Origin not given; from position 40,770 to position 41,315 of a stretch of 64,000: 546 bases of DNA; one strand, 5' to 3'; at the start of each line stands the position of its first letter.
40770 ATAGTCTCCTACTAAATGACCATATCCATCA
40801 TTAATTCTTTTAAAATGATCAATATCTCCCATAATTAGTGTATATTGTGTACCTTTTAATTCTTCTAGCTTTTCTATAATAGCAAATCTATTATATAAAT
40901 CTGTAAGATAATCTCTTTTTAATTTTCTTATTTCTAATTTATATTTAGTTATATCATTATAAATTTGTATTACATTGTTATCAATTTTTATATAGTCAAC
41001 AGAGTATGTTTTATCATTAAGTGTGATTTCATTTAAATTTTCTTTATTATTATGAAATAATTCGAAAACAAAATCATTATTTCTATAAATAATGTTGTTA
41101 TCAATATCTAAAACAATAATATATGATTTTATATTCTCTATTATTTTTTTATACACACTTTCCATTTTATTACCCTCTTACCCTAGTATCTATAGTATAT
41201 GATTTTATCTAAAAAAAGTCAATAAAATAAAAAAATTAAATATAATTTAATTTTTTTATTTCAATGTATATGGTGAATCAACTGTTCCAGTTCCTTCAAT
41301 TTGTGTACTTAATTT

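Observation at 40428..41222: A standalone GGDEF diguanylate cyclase with a strong promoter is embedded between two pilin-like genes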

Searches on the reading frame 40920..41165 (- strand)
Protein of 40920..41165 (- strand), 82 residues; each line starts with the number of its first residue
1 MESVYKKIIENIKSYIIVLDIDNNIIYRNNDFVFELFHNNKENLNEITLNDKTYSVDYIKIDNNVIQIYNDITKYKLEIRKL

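Call 44: predict_structure(alignment_id=A3)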
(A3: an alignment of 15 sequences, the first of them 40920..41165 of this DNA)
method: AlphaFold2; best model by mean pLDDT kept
length: 82 residues; sequences in the alignment: 15
mean_pLDDT: 88.3   pTM: 0.74
mean pLDDT of the five models: 88.3, 88.2, 86.1, 85.5, 84.1
residues with pLDDT >= 90: 56; 70-90: 20; 50-70: 6; < 50: 0
segments of 3 or more residues with pLDDT < 50: none
pLDDT, mean of each block of 10 residues (from residue 1): 68 87 92 93 92 94 94 88 82
secondary structure, 60 per line:
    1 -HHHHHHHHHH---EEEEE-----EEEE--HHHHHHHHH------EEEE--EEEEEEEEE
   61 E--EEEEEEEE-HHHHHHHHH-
elements in order: H2-11 E15-19 E25-28 H31-39 E46-49 E52-61 E64-71 H73-81
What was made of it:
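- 40920..41165 (-): N-terminal PAS-like domain plus start of linker helix (aa 1-82). AF2 pLDDT 88; topology helix, 2 strands, helix, 3 strands, helix (call 44).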

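Call 46: fold_search(model_id=the predicted structure, library=pdb)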
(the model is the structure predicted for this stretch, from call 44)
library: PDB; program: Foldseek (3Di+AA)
matches with E <= 10: 972; with E <= 0.001: 1
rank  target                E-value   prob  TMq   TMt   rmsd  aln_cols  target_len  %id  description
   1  7yrt_I                9.4e-04  1.00  0.74  0.55   4.1        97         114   12  Crystal structure of PAS like domain of FlrB, the histidine kinase involved in flagellar synthesis of Vibrio cholerae (released 2022-10-05)
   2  9p6i_B                1.1e-03  1.00  0.71  0.36   4.3        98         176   13  Crystal Structure of the Histidine Kinase VC2136 from Vibrio cholerae serotype O1 (released 2025-08-20)
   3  7yrt_J                1.2e-03  1.00  0.73  0.57   4.3        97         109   12  Crystal structure of PAS like domain of FlrB, the histidine kinase involved in flagellar synthesis of Vibrio cholerae (released 2022-10-05)
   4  4gcz_A                1.2e-03  1.00  0.55  0.15   7.3       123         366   15  Structure of a blue-light photoreceptor (released 2013-06-19)
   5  7yrt_D                1.6e-03  1.00  0.71  0.52   4.3        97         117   12  Crystal structure of PAS like domain of FlrB, the histidine kinase involved in flagellar synthesis of Vibrio cholerae (released 2022-10-05)
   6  4gcz_B                2.0e-03  1.00  0.54  0.15   7.3       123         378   15  Structure of a blue-light photoreceptor (released 2013-06-19)
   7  7yrt_A                3.1e-03  1.00  0.74  0.55   4.2        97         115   12  Crystal structure of PAS like domain of FlrB, the histidine kinase involved in flagellar synthesis of Vibrio cholerae (released 2022-10-05)
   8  7yrt_E                3.1e-03  1.00  0.63  0.46   6.7        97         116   14  Crystal structure of PAS like domain of FlrB, the histidine kinase involved in flagellar synthesis of Vibrio cholerae (released 2022-10-05)
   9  8yl2_C                3.1e-03  0.99  0.45  0.18   6.4        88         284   17  Crystal Structure of Homo Tetrameric RagA-like small GTPase from Asgard Lokiarchaeota (LokiRagO) in complex with GTP (released 2025-09-10)
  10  7yrt_C                3.3e-03  1.00  0.75  0.54   4.2        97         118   12  Crystal structure of PAS like domain of FlrB, the histidine kinase involved in flagellar synthesis of Vibrio cholerae (released 2022-10-05)
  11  9p6i_D                3.5e-03  1.00  0.73  0.38   4.2        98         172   12  Crystal Structure of the Histidine Kinase VC2136 from Vibrio cholerae serotype O1 (released 2025-08-20)
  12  7yrt_F                3.7e-03  1.00  0.72  0.53   4.3        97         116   12  Crystal structure of PAS like domain of FlrB, the histidine kinase involved in flagellar synthesis of Vibrio cholerae (released 2022-10-05)
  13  9p6i_C                4.2e-03  1.00  0.75  0.39   4.2        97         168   13  Crystal Structure of the Histidine Kinase VC2136 from Vibrio cholerae serotype O1 (released 2025-08-20)
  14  8yl2_A                5.8e-03  0.99  0.44  0.17   4.7        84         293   15  Crystal Structure of Homo Tetrameric RagA-like small GTPase from Asgard Lokiarchaeota (LokiRagO) in complex with GTP (released 2025-09-10)
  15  9p6i_H                7.0e-03  1.00  0.73  0.39   4.3        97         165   12  Crystal Structure of the Histidine Kinase VC2136 from Vibrio cholerae serotype O1 (released 2025-08-20)
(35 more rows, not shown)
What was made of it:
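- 40920..41165 (-): Best Foldseek hits are PAS-like domains: FlrB 7yrt TMq 0.74 at E 9e-4, VC2136 kinase, YF1 LOV, Aer2, FixL (call 46).
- On PAS domain: The model has a 5-strand sheet with helices, and its best structural matches are PAS-like domains (TMq 0.74, E 9e-4; calls 44, 46).
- The isolated N-domain matches PAS-like folds (calls 44, 46).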

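Call 59: search_protein_representatives(alignment_id=A3)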
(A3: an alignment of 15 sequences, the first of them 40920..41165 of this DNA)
Query: 15 sequences, 82 profile positions. Proteins with E-value up to 0.001 (for the whole library): 51; up to 1e-10: 3; up to 1e-30: 0. The best 51 are listed.
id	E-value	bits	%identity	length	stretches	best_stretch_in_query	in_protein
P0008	3.7e-25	104.2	-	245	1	1-82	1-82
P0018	7.6e-24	100.0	-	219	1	1-82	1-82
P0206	2.2e-21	92.1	-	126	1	1-82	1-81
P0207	2.8e-10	56.5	-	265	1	1-80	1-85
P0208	2.9e-09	53.3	-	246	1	6-80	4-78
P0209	6.5e-09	52.1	-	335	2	3-80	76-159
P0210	1.8e-08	50.7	-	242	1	1-82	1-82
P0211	6.0e-08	49.0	-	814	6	2-33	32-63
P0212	1.9e-07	47.4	-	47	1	1-40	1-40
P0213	2.2e-07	47.2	-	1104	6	7-72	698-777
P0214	1.0e-06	45.1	-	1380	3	3-41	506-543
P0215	1.0e-06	45.1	-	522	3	2-31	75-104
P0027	1.2e-06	44.8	-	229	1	10-82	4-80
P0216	2.4e-06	43.9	-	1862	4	4-38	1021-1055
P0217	3.1e-06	43.6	-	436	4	5-51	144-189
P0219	6.7e-06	42.5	-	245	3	1-71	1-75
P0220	9.4e-06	42.0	-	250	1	2-77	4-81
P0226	3.8e-05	40.0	-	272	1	1-82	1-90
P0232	1.2e-04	38.4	-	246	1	3-82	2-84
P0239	3.3e-04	37.0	-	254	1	6-82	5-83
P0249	6.5e-04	36.1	-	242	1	6-81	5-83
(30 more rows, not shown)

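Call 60: search_protein_families(library=pfam, proteins=[P0207, P0208, P0209, P0210, P0219, P0220, P0226, P0232, P0239, P0249], max_evalue=0.001)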
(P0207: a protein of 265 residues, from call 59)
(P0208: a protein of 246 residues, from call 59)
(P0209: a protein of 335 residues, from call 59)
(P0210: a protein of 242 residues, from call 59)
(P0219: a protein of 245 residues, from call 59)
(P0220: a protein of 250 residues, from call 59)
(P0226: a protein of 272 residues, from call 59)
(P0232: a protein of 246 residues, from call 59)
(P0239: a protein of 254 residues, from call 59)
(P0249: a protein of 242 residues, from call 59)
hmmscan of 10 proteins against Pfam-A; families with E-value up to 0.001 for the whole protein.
P0207 (265 aa): 3 families
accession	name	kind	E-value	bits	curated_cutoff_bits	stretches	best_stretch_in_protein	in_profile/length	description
PF00990.26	GGDEF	-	7.1e-41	140.1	23.8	1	93-247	3-161/161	Diguanylate cyclase, GGDEF domain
PF24898.2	GGDEF_GdpP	-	4.3e-05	24.2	30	1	130-255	3-123/126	Cyclic-di-AMP phosphodiesterase GdpP-like, GGDEF domain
PF22335.1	Cas10-Cmr2_palm2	-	0.00012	22.6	27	1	170-248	58-132/133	Cas10/Cmr2, second palm domain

P0208 (246 aa): 3 families
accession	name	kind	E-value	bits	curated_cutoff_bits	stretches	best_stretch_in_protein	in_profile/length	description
PF00990.26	GGDEF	-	2.5e-45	154.6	23.8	1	86-238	3-161/161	Diguanylate cyclase, GGDEF domain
PF22335.1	Cas10-Cmr2_palm2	-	7.6e-06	26.5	27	1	141-239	39-132/133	Cas10/Cmr2, second palm domain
PF00989.32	PAS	-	0.00098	19.6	22.6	0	4-29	4-29/113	PAS fold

P0209 (335 aa): 1 family
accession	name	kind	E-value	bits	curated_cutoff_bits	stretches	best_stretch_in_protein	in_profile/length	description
PF00990.26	GGDEF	-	1.3e-35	123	23.8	1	162-322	2-161/161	Diguanylate cyclase, GGDEF domain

P0210 (242 aa): 1 family
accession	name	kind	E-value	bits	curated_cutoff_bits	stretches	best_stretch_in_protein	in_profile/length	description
PF00990.26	GGDEF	-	8.3e-37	126.9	23.8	1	84-231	3-161/161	Diguanylate cyclase, GGDEF domain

P0219 (245 aa): 2 families
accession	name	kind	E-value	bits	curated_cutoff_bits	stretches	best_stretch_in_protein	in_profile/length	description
PF00990.26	GGDEF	-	4.7e-38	130.9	23.8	1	80-229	4-161/161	Diguanylate cyclase, GGDEF domain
PF24898.2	GGDEF_GdpP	-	1.4e-05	25.8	30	1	111-239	2-125/126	Cyclic-di-AMP phosphodiesterase GdpP-like, GGDEF domain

P0220 (250 aa): 1 family
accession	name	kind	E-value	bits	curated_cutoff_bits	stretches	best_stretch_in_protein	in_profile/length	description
PF00990.26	GGDEF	-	7.5e-37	127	23.8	1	88-240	3-160/161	Diguanylate cyclase, GGDEF domain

P0226 (272 aa): 1 family
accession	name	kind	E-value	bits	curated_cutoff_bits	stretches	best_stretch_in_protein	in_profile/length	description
PF00990.26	GGDEF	-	9.2e-33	113.7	23.8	1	92-261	3-161/161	Diguanylate cyclase, GGDEF domain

P0232 (246 aa): 1 family
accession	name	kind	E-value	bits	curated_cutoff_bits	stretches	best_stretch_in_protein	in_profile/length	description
PF00990.26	GGDEF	-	5.5e-42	143.7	23.8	1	86-240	3-161/161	Diguanylate cyclase, GGDEF domain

P0239 (254 aa): 3 families
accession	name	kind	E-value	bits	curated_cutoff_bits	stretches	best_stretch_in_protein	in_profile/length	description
PF00990.26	GGDEF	-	1.1e-43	149.3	23.8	1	87-243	1-161/161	Diguanylate cyclase, GGDEF domain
PF22335.1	Cas10-Cmr2_palm2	-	2.4e-05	24.9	27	1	166-244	58-132/133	Cas10/Cmr2, second palm domain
PF24898.2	GGDEF_GdpP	-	0.00031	21.4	30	1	126-251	3-123/126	Cyclic-di-AMP phosphodiesterase GdpP-like, GGDEF domain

P0249 (242 aa): 3 families
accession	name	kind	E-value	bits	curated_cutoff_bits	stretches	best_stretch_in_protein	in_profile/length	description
PF00990.26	GGDEF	-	2.1e-38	132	23.8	1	85-235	2-160/161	Diguanylate cyclase, GGDEF domain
PF24898.2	GGDEF_GdpP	-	1.1e-07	32.7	30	1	122-241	2-120/126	Cyclic-di-AMP phosphodiesterase GdpP-like, GGDEF domain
PF22335.1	Cas10-Cmr2_palm2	-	2.6e-06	28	27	1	162-235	57-130/133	Cas10/Cmr2, second palm domain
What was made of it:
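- On PAS domain: One family member (P0208) gives a sub-threshold PAS hit (call 60).
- Ten further proteins that share the N-domain are all ~242-335-aa GGDEF proteins (calls 59, 60).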

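Call 61: find_encoding_contigs(protein=P0208, flank=6000, max_places=2)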
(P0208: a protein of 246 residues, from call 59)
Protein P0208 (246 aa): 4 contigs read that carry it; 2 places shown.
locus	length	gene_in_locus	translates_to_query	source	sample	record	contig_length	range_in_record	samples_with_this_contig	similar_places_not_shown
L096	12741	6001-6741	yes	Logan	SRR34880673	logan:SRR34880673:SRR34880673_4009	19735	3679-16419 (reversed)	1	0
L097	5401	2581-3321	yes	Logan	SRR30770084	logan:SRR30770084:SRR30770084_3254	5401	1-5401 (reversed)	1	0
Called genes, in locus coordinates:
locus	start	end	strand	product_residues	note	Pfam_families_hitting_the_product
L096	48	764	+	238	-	PF00117:GATase, PF07722:Peptidase_C26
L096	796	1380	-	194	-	-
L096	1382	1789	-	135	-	PF17424:DUF5411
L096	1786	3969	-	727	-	-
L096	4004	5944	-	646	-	PF02401:LYTB, PF00348:polyprenyl_synt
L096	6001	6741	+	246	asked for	PF00990:GGDEF, PF22335:Cas10-Cmr2_palm2 (weak)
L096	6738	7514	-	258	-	PF12679:ABC2_membrane_2, PF12698:ABC2_membrane_3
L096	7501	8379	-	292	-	PF00005:ABC_tran, PF13304:AAA_21 (weak)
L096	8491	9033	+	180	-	PF03729:DUF308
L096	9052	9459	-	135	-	PF12732:YtxH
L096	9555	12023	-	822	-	PF02687:FtsX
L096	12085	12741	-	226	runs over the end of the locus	PF02463:SMC_N (weak), PF00005:ABC_tran, PF13304:AAA_21 (faint)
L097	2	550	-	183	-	?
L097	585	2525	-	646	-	PF02401:LYTB, PF00348:polyprenyl_synt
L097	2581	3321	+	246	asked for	PF00990:GGDEF, PF22335:Cas10-Cmr2_palm2 (weak)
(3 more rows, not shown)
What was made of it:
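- Another family member (P0208) sits by ispH and an ABC transporter (call 61).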
